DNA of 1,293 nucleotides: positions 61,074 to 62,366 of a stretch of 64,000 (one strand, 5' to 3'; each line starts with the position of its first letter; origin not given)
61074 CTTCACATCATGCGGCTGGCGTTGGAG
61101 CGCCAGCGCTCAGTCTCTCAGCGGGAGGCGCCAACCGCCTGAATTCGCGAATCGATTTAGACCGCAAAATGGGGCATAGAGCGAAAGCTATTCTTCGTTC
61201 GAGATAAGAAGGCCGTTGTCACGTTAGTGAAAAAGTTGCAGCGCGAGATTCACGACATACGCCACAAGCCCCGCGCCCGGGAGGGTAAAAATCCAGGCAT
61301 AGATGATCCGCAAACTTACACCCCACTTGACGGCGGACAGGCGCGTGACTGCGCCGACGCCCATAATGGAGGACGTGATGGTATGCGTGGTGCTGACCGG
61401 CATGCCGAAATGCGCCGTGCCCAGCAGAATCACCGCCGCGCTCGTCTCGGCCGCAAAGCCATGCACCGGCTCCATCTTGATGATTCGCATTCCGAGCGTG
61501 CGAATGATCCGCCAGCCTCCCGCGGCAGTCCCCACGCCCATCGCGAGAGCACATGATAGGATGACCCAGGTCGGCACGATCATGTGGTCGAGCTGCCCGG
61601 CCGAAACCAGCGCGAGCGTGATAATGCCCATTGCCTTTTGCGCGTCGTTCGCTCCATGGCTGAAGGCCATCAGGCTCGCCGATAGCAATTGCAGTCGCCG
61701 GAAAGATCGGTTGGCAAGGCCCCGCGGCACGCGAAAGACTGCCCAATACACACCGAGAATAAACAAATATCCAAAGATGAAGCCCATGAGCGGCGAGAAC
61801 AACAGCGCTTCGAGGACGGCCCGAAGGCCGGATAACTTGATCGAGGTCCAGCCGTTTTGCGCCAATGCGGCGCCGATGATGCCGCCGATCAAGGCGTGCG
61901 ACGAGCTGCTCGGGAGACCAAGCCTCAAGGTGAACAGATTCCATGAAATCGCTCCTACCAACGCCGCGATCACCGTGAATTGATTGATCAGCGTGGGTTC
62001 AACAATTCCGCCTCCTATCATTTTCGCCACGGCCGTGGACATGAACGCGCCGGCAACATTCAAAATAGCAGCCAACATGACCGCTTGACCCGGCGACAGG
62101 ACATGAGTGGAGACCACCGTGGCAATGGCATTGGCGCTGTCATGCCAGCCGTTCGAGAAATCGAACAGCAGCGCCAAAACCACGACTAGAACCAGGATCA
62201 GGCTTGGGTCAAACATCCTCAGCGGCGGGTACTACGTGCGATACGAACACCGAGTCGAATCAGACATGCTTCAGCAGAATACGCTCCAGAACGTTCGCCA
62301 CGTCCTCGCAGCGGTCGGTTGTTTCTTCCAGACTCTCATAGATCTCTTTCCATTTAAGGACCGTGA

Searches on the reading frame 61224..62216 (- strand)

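Call 54: search_protein_families(library=pfam, proteins=[window:61224-62216:-], max_evalue=0.00001)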
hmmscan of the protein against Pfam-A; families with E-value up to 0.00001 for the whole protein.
window:61224-62216:- (330 aa): 1 family
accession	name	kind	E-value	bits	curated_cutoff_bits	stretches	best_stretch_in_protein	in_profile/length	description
PF01384.25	PHO4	-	5e-95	318.9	33.7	1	22-319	1-350/350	Phosphate transporter family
